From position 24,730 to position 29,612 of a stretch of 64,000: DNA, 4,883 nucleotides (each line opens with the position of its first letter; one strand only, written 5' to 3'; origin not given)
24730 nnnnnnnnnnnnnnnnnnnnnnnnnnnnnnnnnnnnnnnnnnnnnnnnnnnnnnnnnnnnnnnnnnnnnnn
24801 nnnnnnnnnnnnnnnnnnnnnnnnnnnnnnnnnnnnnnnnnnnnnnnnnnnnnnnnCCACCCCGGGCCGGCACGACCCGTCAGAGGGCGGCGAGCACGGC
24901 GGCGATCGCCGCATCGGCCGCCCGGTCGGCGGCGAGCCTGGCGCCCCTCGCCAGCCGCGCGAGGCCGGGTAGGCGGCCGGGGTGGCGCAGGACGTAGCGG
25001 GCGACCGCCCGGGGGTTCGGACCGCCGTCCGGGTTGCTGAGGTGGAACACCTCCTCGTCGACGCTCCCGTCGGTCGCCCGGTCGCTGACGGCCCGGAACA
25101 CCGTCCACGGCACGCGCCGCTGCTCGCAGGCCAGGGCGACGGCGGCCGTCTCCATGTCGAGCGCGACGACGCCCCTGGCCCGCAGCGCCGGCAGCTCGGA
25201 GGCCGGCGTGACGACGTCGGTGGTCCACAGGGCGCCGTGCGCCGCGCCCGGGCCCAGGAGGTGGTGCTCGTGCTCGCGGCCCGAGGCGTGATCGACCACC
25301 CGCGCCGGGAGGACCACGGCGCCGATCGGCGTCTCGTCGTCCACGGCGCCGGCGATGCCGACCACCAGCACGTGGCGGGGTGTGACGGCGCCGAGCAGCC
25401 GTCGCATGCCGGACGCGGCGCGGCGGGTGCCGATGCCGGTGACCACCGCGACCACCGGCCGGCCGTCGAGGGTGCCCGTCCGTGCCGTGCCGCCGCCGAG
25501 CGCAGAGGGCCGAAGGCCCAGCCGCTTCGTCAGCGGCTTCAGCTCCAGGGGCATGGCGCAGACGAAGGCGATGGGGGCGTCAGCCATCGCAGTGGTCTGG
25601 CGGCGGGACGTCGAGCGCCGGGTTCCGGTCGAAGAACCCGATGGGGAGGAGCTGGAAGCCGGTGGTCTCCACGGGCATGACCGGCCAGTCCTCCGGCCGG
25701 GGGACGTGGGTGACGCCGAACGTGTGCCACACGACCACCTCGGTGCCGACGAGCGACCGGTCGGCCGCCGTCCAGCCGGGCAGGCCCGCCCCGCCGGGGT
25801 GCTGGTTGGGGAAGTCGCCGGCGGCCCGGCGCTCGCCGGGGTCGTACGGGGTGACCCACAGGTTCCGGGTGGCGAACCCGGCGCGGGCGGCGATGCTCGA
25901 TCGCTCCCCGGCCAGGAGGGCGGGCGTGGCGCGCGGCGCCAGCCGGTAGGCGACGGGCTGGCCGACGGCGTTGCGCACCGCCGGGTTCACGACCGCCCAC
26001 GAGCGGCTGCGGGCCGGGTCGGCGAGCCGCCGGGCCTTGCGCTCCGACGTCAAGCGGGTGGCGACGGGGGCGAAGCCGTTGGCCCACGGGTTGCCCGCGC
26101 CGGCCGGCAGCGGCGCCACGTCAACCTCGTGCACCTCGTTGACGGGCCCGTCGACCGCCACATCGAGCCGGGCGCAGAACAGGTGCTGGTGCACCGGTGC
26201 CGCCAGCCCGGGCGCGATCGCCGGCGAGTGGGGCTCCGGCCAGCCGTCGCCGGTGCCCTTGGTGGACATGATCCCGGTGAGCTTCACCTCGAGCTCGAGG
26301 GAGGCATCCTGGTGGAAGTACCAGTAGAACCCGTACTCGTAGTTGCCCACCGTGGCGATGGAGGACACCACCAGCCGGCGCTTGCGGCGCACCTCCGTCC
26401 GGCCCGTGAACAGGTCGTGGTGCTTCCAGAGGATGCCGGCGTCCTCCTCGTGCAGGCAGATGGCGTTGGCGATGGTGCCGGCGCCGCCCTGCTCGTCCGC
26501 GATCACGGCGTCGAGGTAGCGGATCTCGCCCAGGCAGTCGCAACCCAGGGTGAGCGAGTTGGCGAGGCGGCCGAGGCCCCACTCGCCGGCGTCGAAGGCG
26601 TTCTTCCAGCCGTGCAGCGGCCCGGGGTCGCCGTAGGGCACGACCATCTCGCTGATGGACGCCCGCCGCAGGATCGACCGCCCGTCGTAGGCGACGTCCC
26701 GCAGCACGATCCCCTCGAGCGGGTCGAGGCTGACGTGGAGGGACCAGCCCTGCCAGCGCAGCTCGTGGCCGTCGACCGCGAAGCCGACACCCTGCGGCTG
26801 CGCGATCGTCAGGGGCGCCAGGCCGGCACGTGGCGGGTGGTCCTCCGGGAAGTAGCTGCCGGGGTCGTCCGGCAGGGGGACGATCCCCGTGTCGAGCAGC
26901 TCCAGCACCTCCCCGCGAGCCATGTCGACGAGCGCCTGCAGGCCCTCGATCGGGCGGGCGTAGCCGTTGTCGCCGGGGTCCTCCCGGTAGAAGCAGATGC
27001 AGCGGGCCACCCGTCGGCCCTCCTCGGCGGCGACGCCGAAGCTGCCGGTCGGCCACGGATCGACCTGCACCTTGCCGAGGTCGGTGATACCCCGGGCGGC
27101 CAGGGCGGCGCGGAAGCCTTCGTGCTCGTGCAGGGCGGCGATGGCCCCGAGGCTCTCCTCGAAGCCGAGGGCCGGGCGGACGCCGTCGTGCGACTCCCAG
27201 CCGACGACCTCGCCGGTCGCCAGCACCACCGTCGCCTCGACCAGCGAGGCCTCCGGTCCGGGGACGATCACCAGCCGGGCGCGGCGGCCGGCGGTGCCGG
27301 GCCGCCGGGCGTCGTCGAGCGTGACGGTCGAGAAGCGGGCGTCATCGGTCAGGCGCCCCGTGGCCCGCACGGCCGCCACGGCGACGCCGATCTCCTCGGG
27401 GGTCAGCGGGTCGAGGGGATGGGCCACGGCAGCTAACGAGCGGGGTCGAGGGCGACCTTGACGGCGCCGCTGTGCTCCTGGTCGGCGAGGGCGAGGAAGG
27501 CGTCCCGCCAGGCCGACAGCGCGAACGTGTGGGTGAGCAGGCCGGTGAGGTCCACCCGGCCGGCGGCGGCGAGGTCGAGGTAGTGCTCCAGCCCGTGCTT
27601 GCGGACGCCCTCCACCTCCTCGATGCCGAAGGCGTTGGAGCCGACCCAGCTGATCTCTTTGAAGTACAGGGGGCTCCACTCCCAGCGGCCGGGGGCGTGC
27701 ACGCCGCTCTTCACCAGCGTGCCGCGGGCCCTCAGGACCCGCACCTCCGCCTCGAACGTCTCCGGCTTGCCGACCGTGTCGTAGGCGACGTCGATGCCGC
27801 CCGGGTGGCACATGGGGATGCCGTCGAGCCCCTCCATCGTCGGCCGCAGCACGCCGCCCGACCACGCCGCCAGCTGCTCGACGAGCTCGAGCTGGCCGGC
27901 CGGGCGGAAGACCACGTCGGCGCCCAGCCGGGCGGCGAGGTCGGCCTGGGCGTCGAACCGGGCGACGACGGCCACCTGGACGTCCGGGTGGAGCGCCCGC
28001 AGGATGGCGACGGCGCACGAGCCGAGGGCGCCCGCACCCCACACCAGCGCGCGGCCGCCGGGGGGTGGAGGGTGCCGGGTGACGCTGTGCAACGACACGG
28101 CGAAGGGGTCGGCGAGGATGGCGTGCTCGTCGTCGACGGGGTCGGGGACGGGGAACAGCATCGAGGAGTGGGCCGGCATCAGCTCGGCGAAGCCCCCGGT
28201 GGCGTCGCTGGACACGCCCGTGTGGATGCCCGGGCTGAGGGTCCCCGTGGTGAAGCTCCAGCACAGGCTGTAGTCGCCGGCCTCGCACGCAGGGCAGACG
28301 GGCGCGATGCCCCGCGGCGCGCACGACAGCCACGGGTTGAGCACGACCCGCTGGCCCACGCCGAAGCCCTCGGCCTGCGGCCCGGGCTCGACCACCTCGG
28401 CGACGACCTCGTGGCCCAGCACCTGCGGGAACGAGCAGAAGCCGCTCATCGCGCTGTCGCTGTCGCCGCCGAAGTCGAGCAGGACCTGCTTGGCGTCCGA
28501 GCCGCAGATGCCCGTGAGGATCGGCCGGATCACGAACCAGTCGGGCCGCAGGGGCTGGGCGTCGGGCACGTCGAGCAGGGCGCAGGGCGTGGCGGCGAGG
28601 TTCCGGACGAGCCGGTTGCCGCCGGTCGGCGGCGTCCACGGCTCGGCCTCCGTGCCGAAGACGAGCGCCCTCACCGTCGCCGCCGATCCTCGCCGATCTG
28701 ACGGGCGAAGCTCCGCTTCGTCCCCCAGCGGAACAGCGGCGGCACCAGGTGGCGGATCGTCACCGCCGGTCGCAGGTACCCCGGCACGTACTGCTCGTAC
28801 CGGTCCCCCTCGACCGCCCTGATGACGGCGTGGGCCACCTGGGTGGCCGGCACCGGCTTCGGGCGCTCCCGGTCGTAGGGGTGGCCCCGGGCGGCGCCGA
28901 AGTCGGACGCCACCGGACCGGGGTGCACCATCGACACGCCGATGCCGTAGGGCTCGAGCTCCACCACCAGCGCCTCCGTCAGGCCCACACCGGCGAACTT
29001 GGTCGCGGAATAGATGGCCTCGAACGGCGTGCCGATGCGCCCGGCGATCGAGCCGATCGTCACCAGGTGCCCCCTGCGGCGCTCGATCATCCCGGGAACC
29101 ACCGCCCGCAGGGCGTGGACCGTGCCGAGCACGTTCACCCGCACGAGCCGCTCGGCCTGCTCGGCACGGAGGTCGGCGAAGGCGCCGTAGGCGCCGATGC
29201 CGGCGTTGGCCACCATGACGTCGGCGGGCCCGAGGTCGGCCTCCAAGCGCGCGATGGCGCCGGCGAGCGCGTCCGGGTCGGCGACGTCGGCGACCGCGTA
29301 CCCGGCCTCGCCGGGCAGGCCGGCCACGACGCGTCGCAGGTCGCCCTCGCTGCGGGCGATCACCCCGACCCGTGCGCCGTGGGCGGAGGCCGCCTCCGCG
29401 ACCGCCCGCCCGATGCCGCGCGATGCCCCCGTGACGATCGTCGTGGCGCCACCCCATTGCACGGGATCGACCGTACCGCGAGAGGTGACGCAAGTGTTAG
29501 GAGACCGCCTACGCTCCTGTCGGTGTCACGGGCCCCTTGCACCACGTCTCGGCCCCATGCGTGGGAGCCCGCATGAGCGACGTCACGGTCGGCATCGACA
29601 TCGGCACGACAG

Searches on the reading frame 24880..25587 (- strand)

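Call 18: search_protein_families(library=pfam, proteins=[window:24880-25587:-])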
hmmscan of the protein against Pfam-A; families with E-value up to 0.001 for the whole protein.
window:24880-25587:- (235 aa): 1 family
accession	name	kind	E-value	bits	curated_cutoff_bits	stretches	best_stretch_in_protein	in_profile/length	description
PF01048.26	PNP_UDP_1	-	9.9e-29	100.8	25.1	2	5-105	1-105/233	Phosphorylase superfamily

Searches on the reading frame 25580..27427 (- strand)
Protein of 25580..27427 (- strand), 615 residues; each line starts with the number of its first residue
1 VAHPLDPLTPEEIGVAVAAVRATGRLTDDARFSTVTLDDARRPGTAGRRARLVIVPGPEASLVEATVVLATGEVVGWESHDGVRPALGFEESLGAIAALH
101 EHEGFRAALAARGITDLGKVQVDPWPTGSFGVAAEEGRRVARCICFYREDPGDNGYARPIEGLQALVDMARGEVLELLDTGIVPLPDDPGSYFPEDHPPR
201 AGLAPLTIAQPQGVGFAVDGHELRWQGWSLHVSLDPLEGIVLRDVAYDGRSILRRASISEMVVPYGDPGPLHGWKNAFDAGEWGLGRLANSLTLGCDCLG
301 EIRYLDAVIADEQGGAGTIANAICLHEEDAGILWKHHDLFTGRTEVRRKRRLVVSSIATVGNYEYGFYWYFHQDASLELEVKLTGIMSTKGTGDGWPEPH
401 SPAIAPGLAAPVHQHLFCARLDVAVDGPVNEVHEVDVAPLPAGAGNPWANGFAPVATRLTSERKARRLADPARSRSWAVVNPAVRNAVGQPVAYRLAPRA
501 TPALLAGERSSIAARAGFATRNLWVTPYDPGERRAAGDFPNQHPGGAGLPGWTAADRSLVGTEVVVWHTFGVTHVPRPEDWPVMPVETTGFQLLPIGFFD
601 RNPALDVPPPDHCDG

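Call 18: search_protein_families(library=pfam, proteins=[window:25580-27427:-])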
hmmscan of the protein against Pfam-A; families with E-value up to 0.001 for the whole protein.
window:25580-27427:- (615 aa): 2 families
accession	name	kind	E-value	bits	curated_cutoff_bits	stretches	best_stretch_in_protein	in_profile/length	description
PF01179.26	Cu_amine_oxid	-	4e-151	504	27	1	207-605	2-407/407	Copper amine oxidase, enzyme domain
PF02728.21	Cu_amine_oxidN3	-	4.2e-14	53.1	22.6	1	96-182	12-96/100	Copper amine oxidase, N3 domain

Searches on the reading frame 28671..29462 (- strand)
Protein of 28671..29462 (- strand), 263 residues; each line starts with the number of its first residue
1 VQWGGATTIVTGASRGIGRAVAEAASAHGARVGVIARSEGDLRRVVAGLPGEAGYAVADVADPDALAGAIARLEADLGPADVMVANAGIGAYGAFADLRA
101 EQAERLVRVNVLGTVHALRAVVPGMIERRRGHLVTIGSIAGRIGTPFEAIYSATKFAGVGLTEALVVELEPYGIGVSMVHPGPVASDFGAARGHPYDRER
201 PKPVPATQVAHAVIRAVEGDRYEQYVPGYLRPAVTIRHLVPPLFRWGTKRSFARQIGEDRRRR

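Call 10: search_protein_families(library=pfam, proteins=[window:28671-29462:-])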
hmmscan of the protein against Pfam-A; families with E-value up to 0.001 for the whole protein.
window:28671-29462:- (263 aa): 4 families
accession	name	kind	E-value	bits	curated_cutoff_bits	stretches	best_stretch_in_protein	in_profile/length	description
PF00106.31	adh_short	-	6.5e-48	163.3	26.6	1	7-191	2-189/195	short chain dehydrogenase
PF13561.12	adh_short_C2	-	1.4e-33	116.9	27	1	12-190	1-182/236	Enoyl-(Acyl carrier protein) reductase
PF08659.16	KR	-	4.4e-12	46.7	22.6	1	6-154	1-152/180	KR domain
PF01370.27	Epimerase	-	0.00019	21.3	20.9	1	9-138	2-115/240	NAD dependent epimerase/dehydratase family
